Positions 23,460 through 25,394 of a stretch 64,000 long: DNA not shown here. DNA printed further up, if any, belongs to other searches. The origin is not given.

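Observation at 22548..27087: Same-strand cluster of two ASKHA ATPases (BadF-type kinase-like and a truncated Hsp70-like) followed by a TPR / PT-rich / DUF4190-like membrane-anchored protein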

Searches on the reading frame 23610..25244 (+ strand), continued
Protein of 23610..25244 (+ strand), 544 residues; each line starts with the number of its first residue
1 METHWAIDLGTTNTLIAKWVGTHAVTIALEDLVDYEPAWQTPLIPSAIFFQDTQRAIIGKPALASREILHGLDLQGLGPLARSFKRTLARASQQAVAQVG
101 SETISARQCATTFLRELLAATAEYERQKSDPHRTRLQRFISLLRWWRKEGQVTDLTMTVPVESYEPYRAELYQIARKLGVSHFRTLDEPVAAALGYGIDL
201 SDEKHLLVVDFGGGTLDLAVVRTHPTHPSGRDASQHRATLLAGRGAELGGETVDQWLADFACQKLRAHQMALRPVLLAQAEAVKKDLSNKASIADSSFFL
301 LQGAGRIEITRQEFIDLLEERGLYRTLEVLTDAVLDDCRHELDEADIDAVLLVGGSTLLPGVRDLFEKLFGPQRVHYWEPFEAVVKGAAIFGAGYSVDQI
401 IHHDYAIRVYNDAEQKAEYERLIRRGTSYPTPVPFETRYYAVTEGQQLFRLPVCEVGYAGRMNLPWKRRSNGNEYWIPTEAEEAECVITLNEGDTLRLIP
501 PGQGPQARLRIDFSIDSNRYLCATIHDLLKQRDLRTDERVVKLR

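Call 12: find_related_loci(query=window:23610-25241:+, collection=genome_contigs, flank=6000)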
Query window:23610-25241:+ (544 aa) in genome_contigs; peptide patterns used: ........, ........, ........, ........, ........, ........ (x = any residue, [..] = any of these).
345 stretches matched a pattern; 56 encode a relative of the query (tblastn E <= 1e-3); 53 distinct loci.
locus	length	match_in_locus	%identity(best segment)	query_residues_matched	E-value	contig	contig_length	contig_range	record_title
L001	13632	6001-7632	100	1-544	0e+0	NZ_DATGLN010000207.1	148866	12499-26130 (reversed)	MAG: Chthonomonas sp. isolate SMAG_U9887 k141_525244, whole genome shotgun sequence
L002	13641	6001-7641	80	1-544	0e+0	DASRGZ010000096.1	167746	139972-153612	MAG TPA_asm: Chthonomonadaceae bacterium isolate SMAG_U10071 k141_389394, whole genome shotgun sequence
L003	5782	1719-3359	81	1-544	0e+0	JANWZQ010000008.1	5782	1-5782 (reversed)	MAG: Chthonomonadaceae bacterium isolate SKYG99 k141_138196, whole genome shotgun sequence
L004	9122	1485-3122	80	1-544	0e+0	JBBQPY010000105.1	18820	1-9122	MAG: Chthonomonadales bacterium isolate Co_metawrap_1542 Cmw_1542_k141_11170973_length_18820_cov_10.0000, whole genome s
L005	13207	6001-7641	80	1-544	0e+0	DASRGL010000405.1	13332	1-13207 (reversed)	MAG TPA_asm: Chthonomonadaceae bacterium isolate SMAG_U10057 k141_2413758, whole genome shotgun sequence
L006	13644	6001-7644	78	1-544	0e+0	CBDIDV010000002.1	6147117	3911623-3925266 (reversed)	MAG: Chthonomonadaceae bacterium isolate 49279074-25be-4485-8097-0148cf5cea14 genome assembly, contig: contig_2, whole g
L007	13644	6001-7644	78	1-544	0e+0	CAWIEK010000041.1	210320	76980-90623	MAG: uncultured Chthonomonadaceae bacterium isolate MFD04580.bin.1.91 genome assembly, contig: contig_8338, whole genome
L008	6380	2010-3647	79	1-544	0e+0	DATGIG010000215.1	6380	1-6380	MAG TPA_asm: Chthonomonadaceae bacterium isolate SMAG_U9801 k141_646322, whole genome shotgun sequence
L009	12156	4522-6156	79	1-544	0e+0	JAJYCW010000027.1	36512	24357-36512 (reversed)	MAG: bacterium isolate BP9.bin74 NODE_1819_length_36512_cov_1.434740, whole genome shotgun sequence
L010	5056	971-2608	79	1-544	0e+0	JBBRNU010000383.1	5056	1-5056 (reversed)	MAG: Chthonomonadales bacterium isolate La1_metabat2.198 LA1C_B2.198_k141_2821763L_5056_cov_10.0000, whole genome shotgu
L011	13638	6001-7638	78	1-544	0e+0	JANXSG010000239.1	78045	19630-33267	MAG: Chthonomonadaceae bacterium isolate 336R_metabat_9 336R_k141_1942281, whole genome shotgun sequence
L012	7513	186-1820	77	1-544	0e+0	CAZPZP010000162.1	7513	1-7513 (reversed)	MAG TPA_asm: uncultured Chthonomonadaceae bacterium isolate SRP128246_co1_482 genome assembly, contig: NODE_26348_length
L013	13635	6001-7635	78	1-544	0e+0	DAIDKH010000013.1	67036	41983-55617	MAG TPA_asm: Chthonomonadaceae bacterium isolate clean402 NODE_13_length_67036_cov_4.159067, whole genome shotgun sequen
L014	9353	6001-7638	77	1-544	0e+0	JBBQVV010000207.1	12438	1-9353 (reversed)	MAG: Chthonomonadales bacterium isolate Co_metawrap_2016 Cmw_2016_k141_15551345_length_12438_cov_9.0000, whole genome sh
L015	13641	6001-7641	79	1-544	0e+0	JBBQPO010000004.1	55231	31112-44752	MAG: Chthonomonadales bacterium isolate Co_metawrap_1510 Cmw_1510_k141_28718411_length_55231_cov_8.9994, whole genome sh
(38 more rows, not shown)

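Call 20: search_protein_representatives(protein=window:23610-25241:+)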
Query: 544 residues. Proteins with E-value up to 0.001 (for the whole library): 12310; up to 1e-10: 2715; up to 1e-30: 168. The best 150 are listed.
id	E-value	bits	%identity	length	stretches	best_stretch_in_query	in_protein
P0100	1.7e-220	749.7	62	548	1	3-544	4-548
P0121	6.5e-164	563.0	51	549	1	5-544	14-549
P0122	1.1e-131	456.6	47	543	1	6-544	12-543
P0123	2.7e-92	326.7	40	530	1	1-544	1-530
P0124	1.2e-89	317.9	42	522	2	151-544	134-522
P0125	7.6e-89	315.3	40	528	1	2-543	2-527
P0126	9.2e-85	301.8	40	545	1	1-536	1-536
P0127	1.2e-81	291.5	42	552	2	151-544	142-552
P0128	1.1e-77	278.4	38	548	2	148-544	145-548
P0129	6.9e-77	275.8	36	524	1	1-527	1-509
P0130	1.7e-73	264.6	57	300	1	1-247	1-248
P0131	8.0e-66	239.3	42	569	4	310-543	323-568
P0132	7.6e-65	236.1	39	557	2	148-543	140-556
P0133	1.7e-63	231.6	40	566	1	5-543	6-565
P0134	4.4e-63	230.3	35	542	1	6-544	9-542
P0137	1.3e-59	218.9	36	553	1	4-543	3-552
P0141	3.1e-58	214.3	43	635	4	151-266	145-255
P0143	6.5e-55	203.3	37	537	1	5-543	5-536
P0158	6.8e-49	183.4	35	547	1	6-544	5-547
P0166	1.4e-47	179.1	37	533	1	6-544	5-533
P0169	6.2e-47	177.0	30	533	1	4-543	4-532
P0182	1.0e-44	169.7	31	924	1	6-538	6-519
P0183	2.8e-44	168.2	35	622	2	306-541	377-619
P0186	5.0e-44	167.4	33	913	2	152-533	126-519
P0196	2.2e-43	165.2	31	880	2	148-535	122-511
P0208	1.1e-40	156.4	38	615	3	151-410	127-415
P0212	2.4e-40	155.2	34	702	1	6-543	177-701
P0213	2.9e-40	155.0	33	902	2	151-529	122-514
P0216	4.9e-40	154.2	34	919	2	153-537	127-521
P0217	4.9e-40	154.2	31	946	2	150-534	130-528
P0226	1.2e-38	149.6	31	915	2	151-531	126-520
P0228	2.7e-38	148.5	32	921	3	150-370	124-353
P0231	4.9e-38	147.6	30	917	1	5-529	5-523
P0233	6.5e-38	147.2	33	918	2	154-534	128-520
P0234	1.7e-37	145.9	30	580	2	235-531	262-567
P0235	2.4e-37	145.4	29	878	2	152-529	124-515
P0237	4.1e-37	144.6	33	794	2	151-537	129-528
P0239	5.3e-37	144.2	28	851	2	151-533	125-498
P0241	8.7e-37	143.5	31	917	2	130-531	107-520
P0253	6.1e-35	137.4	31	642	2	151-540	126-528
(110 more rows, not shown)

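Call 22: list_cluster_members(proteins=[P0121, P0122, P0123, P0125, P0126, P0129, P0134, P0137, P0182, P0169])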
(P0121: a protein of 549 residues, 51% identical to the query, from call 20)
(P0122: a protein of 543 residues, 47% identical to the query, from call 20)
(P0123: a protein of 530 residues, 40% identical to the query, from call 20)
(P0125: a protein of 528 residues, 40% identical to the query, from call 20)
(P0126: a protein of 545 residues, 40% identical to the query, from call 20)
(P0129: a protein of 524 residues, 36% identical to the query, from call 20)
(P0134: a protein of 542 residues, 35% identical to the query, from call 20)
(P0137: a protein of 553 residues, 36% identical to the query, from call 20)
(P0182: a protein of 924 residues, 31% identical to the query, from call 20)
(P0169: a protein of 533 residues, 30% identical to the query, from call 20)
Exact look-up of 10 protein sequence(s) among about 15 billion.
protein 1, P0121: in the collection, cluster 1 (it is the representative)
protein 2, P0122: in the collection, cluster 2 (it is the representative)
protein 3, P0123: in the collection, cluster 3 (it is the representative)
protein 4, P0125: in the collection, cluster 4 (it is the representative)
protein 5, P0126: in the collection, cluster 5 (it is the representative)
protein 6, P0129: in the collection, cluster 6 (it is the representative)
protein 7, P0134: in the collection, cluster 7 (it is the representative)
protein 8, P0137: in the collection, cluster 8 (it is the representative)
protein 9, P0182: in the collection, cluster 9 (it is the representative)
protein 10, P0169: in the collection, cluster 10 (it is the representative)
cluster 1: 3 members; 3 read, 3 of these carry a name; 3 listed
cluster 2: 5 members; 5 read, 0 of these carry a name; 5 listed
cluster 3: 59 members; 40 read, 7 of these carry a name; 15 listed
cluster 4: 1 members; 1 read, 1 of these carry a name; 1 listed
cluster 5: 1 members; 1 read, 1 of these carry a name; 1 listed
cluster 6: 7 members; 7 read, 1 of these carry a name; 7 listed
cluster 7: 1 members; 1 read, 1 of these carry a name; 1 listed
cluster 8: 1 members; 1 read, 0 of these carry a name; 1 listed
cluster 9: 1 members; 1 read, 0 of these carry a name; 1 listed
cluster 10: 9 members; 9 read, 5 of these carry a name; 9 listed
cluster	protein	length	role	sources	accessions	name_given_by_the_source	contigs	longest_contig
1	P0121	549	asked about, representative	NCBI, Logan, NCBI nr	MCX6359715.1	MAG: Hsp70 family protein [Armatimonadetes bacterium] | Hsp70 family protein [Armatimonadota bacterium]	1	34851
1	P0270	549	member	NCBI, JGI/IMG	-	molecular chaperone DnaK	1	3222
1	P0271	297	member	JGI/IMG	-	molecular chaperone DnaK (HSP70)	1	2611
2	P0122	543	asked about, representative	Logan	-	-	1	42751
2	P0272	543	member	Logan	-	-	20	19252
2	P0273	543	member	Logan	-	-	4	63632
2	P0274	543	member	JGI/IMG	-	-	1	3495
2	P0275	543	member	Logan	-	-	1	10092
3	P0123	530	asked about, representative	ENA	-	-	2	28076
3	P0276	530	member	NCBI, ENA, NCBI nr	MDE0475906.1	MAG: Hsp70 family protein [Gammaproteobacteria bacterium] | Hsp70 family protein [Gammaproteobacteria bacterium]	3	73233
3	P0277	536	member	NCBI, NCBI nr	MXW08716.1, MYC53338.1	MAG: Hsp70 family protein [Gammaproteobacteria bacterium] | Hsp70 family protein [Gammaproteobacteria bacterium]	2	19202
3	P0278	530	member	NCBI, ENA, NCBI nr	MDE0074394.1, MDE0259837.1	MAG: Hsp70 family protein [Gammaproteobacteria bacterium] | Hsp70 family protein [Gammaproteobacteria bacterium]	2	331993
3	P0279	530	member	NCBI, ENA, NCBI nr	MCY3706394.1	MAG: Hsp70 family protein [Gammaproteobacteria bacterium] | Hsp70 family protein [Gammaproteobacteria bacterium]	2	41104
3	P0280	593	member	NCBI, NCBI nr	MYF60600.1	MAG: Hsp70 family protein [Gammaproteobacteria bacterium] | Hsp70 family protein [Gammaproteobacteria bacterium]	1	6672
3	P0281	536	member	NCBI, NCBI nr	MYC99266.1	MAG: Hsp70 family protein [Gammaproteobacteria bacterium] | Hsp70 family protein [Gammaproteobacteria bacterium]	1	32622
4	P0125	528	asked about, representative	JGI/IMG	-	molecular chaperone DnaK (HSP70)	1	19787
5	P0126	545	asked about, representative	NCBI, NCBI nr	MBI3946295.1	MAG: Hsp70 family protein [Armatimonadetes bacterium] | Hsp70 family protein [Armatimonadota bacterium]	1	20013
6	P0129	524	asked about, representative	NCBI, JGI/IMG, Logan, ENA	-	molecular chaperone DnaK (HSP70)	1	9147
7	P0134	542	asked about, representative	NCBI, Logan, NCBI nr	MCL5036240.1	MAG: Hsp70 family protein [Chloroflexi bacterium] | Hsp70 family protein [Chloroflexota bacterium]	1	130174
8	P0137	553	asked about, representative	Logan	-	-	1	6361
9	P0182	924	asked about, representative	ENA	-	-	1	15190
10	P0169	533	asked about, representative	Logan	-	-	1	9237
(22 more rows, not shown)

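Call 23: find_encoding_contigs(protein=P0123, flank=8000, max_places=3)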
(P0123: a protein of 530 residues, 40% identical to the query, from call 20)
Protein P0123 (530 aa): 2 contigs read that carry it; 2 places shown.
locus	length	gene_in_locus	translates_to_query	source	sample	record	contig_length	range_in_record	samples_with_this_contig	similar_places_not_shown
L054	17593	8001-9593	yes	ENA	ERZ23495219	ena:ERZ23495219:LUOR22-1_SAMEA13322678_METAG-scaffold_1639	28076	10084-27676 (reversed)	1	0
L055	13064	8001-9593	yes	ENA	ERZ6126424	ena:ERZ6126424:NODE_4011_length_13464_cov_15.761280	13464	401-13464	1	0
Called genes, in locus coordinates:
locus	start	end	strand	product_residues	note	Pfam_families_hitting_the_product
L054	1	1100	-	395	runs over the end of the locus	PF06114:Peptidase_M78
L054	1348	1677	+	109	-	PF01381:HTH_3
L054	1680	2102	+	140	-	PF11528:DUF3224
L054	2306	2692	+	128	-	PF05973:Gp49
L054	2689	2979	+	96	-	PF13560:HTH_31 (weak), PF13443:HTH_26 (weak)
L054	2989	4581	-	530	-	PF02028:BCCT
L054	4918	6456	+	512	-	PF00246:Peptidase_M14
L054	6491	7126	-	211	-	PF00265:TK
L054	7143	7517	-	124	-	PF01850:PIN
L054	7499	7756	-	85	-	-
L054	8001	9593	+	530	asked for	PF06723:MreB_Mbl (faint), PF00012:HSP70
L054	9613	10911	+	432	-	PF03130:HEAT_PBS (weak), PF13646:HEAT_2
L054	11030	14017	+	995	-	PF01979:Amidohydro_1, PF07969:Amidohydro_3 (weak), PF01979:Amidohydro_1, PF07969:Amidohydro_3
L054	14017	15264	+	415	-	-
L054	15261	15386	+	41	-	-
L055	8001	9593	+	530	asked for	PF06723:MreB_Mbl (faint), PF00012:HSP70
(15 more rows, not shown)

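Call 24: find_encoding_contigs(protein=P0134, flank=8000, max_places=2)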
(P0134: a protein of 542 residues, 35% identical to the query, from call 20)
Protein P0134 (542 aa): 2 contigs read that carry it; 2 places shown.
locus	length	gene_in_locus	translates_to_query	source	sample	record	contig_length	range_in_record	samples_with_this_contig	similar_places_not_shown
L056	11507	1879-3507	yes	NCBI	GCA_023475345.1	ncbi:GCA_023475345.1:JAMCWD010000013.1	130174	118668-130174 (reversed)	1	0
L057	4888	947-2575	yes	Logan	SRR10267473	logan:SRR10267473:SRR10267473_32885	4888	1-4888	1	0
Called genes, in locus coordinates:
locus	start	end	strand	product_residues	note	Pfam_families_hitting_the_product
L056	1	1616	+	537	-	PF01602:Adaptin_N (faint), PF03130:HEAT_PBS (faint), PF11838:ERAP1_C (faint), PF12717:Cnd1 (faint), PF13513:HEAT_EZ (faint), PF13646:HEAT_2, PF13646:HEAT_2, PF13646:HEAT_2, +4 more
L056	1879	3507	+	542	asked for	PF00012:HSP70, PF06723:MreB_Mbl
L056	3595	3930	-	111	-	-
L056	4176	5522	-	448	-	PF00082:Peptidase_S8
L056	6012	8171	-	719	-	PF02922:CBM_48, PF00128:Alpha-amylase, PF21331:Isoamylase_C (weak), PF21156:ISOA1-3_C (weak)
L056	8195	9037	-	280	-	-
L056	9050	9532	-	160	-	PF00111:Fer2, PF01799:Fer2_2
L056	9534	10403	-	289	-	PF00941:FAD_binding_5, PF03450:CO_deh_flav_C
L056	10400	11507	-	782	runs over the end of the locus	PF01315:Ald_Xan_dh_C, PF02738:MoCoBD_1, PF20256:MoCoBD_2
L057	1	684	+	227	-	?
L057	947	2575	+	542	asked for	PF00012:HSP70, PF06723:MreB_Mbl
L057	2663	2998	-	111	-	-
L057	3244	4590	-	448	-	PF00082:Peptidase_S8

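Call 25: search_protein_families(library=pfam, proteins=[P0182, P0186, P0196, P0217, P0231, P0237, P0239, P0212, P0253, P0141], max_evalue=0.001)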
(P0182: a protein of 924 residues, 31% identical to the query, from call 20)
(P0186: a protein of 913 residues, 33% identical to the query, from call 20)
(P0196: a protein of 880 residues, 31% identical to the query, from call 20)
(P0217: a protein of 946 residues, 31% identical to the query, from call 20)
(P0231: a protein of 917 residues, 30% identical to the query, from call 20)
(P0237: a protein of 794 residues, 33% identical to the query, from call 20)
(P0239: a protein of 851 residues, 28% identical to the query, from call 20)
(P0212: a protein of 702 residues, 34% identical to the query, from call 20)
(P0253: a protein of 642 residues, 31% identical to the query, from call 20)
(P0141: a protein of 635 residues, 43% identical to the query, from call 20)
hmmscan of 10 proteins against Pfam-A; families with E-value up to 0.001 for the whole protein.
P0182 (924 aa): 5 families
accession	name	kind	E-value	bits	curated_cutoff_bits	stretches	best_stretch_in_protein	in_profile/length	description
PF00012.26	HSP70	-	2e-25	89.5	20.6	1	153-369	163-369/599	Hsp70 protein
PF13646.12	HEAT_2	-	7.3e-25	87.5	27.7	4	698-766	3-72/88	HEAT repeats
PF02985.28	HEAT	-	5.7e-08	32.7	23.5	0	635-657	3-25/31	HEAT repeat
PF06723.19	MreB_Mbl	-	4.4e-05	22.9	27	0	152-198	122-169/327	MreB/Mbl protein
PF03130.22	HEAT_PBS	-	0.00089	20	20.9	0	586-612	1-27/27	PBS lyase HEAT-like repeat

P0186 (913 aa): 5 families
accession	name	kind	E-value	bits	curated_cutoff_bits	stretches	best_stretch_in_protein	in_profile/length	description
PF13646.12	HEAT_2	-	3.3e-31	107.8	27.7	3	713-793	6-87/88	HEAT repeats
PF00012.26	HSP70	-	1.3e-21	76.9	20.6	1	157-440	164-439/599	Hsp70 protein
PF03130.22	HEAT_PBS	-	3.6e-10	39.7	20.9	0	722-746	1-25/27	PBS lyase HEAT-like repeat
PF02985.28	HEAT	-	6.4e-10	38.8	23.5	0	678-702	3-27/31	HEAT repeat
PF06723.19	MreB_Mbl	-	3e-07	30.1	27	0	107-195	73-163/327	MreB/Mbl protein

P0196 (880 aa): 53 families (the best 25 are shown)
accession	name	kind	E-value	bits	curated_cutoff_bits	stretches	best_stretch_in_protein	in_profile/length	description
PF00400.38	WD40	-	1.2e-78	256.6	27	7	590-625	3-38/39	WD domain, G-beta repeat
PF25175.1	Beta-prop_WDR5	-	2.3e-71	241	250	3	719-878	5-164/296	WDR5 beta-propeller domain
PF25173.1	Beta-prop_WDR3_1st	-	3e-70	236.1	154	3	663-784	52-174/184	WDR3 first beta-propeller domain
PF25174.1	Beta-prop_THOC3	-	4.3e-66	223.1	305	1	597-849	1-254/272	THOC3 beta-propeller domain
PF24814.1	WD40_Prp19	-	9.2e-54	182.8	320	3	593-764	44-218/281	Prp19 WD40 domain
PF24807.1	WD40_CDC20-Fz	-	1.5e-51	175.9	200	3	695-877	104-292/292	CDC20/Fizzy WD40 domain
PF24817.1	WD40_WDHD1_1st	-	6.3e-46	157.3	109.9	3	676-841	80-255/291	WDHD1 first WD40 domain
PF25391.1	WD40_Gbeta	-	1.9e-43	149.2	150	4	717-828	136-245/340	G protein beta WD-40 repeat protein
PF25172.1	Beta-prop_WDR3_2nd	-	1e-42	146.8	140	2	727-877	136-286/293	WDR3 second beta-propeller domain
PF25171.1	Beta-prop_WDR36-Utp21_1st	-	2.3e-41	142.4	80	4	740-877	125-263/266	WDR36/Utp21 first beta-propeller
PF25168.1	Beta-prop_WDR36-Utp21_2nd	-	3.7e-38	132.1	84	5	706-782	222-298/335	WDR36/Utp21 second beta-propeller domain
PF00012.26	HSP70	-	3.2e-35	121.9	20.6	1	97-393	103-394/599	Hsp70 protein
PF25047.1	Beta-prop_TEP1_2nd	-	6.3e-35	121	89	3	636-770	37-182/255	TEP-1 second beta-propeller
PF24805.1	EIF3I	-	1e-34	120.6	200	3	718-825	4-109/324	EIF3I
PF24782.2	WD40_MABP1-WDR62_2nd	-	1.6e-33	116.5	290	3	601-707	228-337/341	MABP1/WDR62 second WD40 domain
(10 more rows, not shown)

P0217 (946 aa): 5 families
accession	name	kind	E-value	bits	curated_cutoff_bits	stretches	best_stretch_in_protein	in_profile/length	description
PF00012.26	HSP70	-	1.5e-25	89.9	20.6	1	130-387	131-377/599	Hsp70 protein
PF13646.12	HEAT_2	-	3.4e-24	85.4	27.7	3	632-683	33-85/88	HEAT repeats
PF02985.28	HEAT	-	5.9e-11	42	23.5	0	695-720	3-28/31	HEAT repeat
PF03130.22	HEAT_PBS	-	6.8e-07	29.6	20.9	1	646-670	1-25/27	PBS lyase HEAT-like repeat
PF06723.19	MreB_Mbl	-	2.5e-05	23.7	27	0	115-201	75-163/327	MreB/Mbl protein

P0231 (917 aa): 5 families
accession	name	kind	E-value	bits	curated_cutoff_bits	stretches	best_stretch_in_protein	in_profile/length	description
PF00012.26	HSP70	-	2.3e-22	79.4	20.6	1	162-380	163-369/599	Hsp70 protein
PF13646.12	HEAT_2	-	4.5e-21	75.4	27.7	3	696-773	8-87/88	HEAT repeats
PF02985.28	HEAT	-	1.3e-06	28.5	23.5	0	659-682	3-26/31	HEAT repeat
PF06723.19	MreB_Mbl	-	4.1e-05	23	27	0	158-202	119-164/327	MreB/Mbl protein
PF00514.29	Arm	-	6.9e-05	23.2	20.6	0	688-712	13-37/41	Armadillo/beta-catenin-like repeat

P0237 (794 aa): 4 families
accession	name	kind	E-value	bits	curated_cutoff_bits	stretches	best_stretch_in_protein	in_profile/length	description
PF00012.26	HSP70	-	5.1e-24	84.9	20.6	1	160-399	163-399/599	Hsp70 protein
PF13646.12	HEAT_2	-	2e-07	31.6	27.7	1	657-737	5-87/88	HEAT repeats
PF06723.19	MreB_Mbl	-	5.8e-05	22.5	27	0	158-199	121-163/327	MreB/Mbl protein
PF02985.28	HEAT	-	6e-05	23.4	23.5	0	716-739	3-26/31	HEAT repeat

P0239 (851 aa): 46 families (the best 25 are shown)
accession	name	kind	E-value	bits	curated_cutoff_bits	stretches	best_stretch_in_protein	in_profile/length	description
PF00400.38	WD40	-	4.1e-59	195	27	5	812-849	1-38/39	WD domain, G-beta repeat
PF25174.1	Beta-prop_THOC3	-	2.2e-58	197.9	305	2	569-821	1-254/272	THOC3 beta-propeller domain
PF25173.1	Beta-prop_WDR3_1st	-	4.3e-57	193.2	154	3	563-678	64-179/184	WDR3 first beta-propeller domain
PF25175.1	Beta-prop_WDR5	-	9.8e-46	156.8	250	2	562-766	86-295/296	WDR5 beta-propeller domain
PF24807.1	WD40_CDC20-Fz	-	2e-45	155.8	200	3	688-849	127-292/292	CDC20/Fizzy WD40 domain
PF24814.1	WD40_Prp19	-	2.2e-45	155.3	320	2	562-755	41-238/281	Prp19 WD40 domain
PF25172.1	Beta-prop_WDR3_2nd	-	1.4e-37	130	140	3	560-678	165-283/293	WDR3 second beta-propeller domain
PF24817.1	WD40_WDHD1_1st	-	3.6e-37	128.6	109.9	4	564-651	80-167/291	WDHD1 first WD40 domain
PF25391.1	WD40_Gbeta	-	2.4e-35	122.6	150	4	565-662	179-278/340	G protein beta WD-40 repeat protein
PF25168.1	Beta-prop_WDR36-Utp21_2nd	-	2e-34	119.9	84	4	611-755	156-299/335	WDR36/Utp21 second beta-propeller domain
PF23414.1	Beta-prop_EML_2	-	4e-31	108.8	90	2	574-730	2-159/266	Echinoderm microtubule-associated protein second beta-propeller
PF00012.26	HSP70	-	7.1e-29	100.9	20.6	1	96-352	102-368/599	Hsp70 protein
PF23393.2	Beta-prop_WDR90_POC16_2nd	-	5.1e-26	92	60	2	623-717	5-99/291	WDR90/POC16, second beta-propeller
PF24805.1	EIF3I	-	1.2e-25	90.8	200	2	565-670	5-109/324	EIF3I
PF25171.1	Beta-prop_WDR36-Utp21_1st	-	2.4e-25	89.9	80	3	719-849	132-263/266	WDR36/Utp21 first beta-propeller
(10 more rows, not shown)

P0212 (702 aa): 2 families
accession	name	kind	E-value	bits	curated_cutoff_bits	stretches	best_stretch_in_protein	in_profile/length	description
PF00012.26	HSP70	-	3e-28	98.8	20.6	1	178-538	4-370/599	Hsp70 protein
PF06723.19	MreB_Mbl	-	6e-12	45.5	27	1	271-369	68-166/327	MreB/Mbl protein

P0253 (642 aa): 3 families
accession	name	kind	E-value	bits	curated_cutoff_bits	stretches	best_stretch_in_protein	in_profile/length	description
PF00012.26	HSP70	-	1.4e-22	80.1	20.6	1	157-374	163-369/599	Hsp70 protein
PF13646.12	HEAT_2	-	1.4e-07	32.1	27.7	1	561-631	18-84/88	HEAT repeats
PF06723.19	MreB_Mbl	-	3.1e-06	26.7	27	0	104-197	69-164/327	MreB/Mbl protein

P0141 (635 aa): 2 families
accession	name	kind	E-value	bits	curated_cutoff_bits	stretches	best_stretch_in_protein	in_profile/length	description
PF00012.26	HSP70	-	2.4e-18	66.2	20.6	2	117-285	104-268/599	Hsp70 protein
PF06723.19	MreB_Mbl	-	3.4e-08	33.2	27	1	126-218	72-165/327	MreB/Mbl protein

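Call 30: search_protein_families(library=padloc, proteins=[window:23610-25244:+], max_evalue=0.01)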
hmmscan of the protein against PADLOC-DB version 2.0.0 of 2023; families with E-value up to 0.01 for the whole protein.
window:23610-25244:+ (544 aa): 1 family
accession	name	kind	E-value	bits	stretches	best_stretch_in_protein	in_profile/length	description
PDLC04731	PDC-M61B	-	8.1e-06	22.8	1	188-368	331-514/588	-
